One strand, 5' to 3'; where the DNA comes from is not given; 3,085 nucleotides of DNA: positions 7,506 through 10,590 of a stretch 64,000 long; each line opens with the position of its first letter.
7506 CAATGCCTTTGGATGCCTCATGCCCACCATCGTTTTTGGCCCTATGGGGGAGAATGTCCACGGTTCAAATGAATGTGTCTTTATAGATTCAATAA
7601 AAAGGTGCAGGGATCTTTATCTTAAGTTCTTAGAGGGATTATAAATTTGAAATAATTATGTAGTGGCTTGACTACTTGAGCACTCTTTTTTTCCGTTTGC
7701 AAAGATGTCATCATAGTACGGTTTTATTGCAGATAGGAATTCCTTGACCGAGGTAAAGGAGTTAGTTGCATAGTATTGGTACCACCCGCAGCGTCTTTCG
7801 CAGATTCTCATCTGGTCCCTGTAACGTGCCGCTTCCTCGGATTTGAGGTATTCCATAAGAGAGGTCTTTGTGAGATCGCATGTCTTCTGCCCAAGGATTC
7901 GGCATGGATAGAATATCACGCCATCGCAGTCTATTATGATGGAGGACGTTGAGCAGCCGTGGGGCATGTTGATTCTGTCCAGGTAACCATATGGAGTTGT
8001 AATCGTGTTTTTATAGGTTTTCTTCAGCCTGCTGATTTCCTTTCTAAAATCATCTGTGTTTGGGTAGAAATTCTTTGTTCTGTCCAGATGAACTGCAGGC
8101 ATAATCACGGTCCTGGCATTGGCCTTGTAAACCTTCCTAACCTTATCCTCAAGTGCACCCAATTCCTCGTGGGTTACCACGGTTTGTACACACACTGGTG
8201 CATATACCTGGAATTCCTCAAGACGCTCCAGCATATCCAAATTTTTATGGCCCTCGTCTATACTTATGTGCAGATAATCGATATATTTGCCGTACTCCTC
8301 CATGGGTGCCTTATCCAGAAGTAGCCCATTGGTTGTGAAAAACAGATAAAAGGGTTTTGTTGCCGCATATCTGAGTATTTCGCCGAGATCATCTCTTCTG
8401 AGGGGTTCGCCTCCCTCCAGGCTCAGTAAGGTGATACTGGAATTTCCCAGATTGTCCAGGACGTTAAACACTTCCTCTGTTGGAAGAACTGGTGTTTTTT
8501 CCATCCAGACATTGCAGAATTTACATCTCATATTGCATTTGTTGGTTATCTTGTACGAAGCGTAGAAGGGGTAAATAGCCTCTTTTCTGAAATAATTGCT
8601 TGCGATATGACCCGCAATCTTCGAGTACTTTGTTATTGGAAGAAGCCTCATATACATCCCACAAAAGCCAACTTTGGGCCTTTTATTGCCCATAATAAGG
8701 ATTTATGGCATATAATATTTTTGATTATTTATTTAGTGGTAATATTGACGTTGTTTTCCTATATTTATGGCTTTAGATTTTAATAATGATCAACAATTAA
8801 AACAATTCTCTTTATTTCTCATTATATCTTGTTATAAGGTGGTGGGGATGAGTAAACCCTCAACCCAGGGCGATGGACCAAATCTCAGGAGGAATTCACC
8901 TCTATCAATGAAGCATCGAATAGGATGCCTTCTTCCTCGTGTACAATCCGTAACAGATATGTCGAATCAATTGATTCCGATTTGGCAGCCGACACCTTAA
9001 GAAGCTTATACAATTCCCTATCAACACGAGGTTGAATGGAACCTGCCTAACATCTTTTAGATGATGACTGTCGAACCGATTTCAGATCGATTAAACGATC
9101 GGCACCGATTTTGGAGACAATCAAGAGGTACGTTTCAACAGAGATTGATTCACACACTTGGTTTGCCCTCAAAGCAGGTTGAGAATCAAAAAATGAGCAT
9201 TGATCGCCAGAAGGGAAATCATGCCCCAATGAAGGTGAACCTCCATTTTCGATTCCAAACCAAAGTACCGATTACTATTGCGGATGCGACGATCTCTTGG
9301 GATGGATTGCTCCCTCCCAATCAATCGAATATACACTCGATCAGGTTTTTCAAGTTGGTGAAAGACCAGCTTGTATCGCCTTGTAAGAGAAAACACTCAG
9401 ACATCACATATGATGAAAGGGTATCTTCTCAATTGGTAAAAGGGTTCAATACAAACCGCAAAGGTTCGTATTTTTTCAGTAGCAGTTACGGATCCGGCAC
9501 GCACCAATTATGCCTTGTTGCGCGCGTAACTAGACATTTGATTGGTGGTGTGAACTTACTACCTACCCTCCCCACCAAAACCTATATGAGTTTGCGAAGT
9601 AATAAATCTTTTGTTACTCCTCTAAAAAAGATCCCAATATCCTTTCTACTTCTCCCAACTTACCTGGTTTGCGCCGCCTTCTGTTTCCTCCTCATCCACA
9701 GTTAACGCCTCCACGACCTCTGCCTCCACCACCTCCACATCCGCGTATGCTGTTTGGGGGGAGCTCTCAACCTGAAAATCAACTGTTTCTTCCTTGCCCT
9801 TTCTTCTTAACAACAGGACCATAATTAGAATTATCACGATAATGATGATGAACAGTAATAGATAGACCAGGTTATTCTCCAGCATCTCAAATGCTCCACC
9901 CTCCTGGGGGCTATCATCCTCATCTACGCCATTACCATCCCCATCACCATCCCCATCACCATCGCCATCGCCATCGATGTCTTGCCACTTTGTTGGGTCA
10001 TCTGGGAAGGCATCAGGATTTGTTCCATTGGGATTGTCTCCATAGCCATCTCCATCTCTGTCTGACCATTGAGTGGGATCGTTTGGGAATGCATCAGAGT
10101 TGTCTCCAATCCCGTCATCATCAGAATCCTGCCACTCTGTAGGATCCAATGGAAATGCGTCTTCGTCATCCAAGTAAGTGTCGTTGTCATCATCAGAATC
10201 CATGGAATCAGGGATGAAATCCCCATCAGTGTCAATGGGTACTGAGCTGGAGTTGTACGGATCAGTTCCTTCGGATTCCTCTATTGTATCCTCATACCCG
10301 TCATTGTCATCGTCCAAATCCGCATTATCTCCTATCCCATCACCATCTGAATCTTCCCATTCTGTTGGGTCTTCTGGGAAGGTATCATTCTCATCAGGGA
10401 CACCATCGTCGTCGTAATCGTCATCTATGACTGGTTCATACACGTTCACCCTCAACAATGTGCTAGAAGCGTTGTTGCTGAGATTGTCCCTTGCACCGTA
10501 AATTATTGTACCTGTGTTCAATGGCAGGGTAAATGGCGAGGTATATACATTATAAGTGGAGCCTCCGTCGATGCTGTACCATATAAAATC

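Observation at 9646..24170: Two adjacent giant genes place different protease heads (M6 metallo, C25 cysteine) on one shared modular stalk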

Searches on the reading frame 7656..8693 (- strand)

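Call 11: search_protein_families(library=pfam, proteins=[window:7656-8693:-], max_evalue=0.001)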
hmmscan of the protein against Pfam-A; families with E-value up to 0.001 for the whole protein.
window:7656-8693:- (345 aa): 2 families
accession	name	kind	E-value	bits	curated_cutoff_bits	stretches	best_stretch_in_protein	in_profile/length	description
PF04055.27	Radical_SAM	-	6.1e-17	62.7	29.5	1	47-151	1-115/166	Radical SAM superfamily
PF13353.11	Fer4_12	-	0.00021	22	22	1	51-147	13-115/137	4Fe-4S single cluster domain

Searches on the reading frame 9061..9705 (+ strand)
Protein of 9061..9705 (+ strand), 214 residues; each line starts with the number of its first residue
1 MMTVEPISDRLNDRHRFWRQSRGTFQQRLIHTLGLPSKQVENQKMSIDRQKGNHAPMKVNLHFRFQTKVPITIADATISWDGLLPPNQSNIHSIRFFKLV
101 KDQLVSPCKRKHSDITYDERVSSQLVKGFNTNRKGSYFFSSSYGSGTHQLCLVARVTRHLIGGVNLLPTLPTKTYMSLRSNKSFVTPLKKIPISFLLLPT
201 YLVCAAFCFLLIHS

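Call 11: search_protein_families(library=pfam, proteins=[window:9061-9705:+], max_evalue=0.001)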
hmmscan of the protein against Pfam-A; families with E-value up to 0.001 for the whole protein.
window:9061-9705:+ (214 aa): 0 families

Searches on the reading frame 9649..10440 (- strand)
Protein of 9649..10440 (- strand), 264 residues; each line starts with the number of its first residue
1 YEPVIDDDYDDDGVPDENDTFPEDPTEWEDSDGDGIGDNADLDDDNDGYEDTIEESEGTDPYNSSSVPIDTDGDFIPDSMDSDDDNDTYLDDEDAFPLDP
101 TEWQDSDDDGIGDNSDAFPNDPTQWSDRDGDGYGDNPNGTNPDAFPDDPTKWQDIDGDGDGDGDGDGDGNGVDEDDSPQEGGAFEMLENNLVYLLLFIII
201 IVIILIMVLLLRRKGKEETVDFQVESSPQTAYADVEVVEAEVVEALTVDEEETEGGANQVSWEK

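Call 45: search_protein_families(library=pfam, proteins=[window:9649-10440:-], max_evalue=1)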
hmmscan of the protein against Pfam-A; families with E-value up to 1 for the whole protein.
seq(264 aa): 3 families
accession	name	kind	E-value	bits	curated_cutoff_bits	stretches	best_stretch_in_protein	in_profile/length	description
PF18884.5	TSP3_bac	-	0.0044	17.3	25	1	43-62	1-20/22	Bacterial TSP3 repeat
PF02412.23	TSP_3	-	0.027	14.6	25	1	29-52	1-24/36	Thrombospondin type 3 repeat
PF17359.7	DUF5385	-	0.34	10.9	25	1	192-221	4-33/217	Family of unknown function (DUF5385)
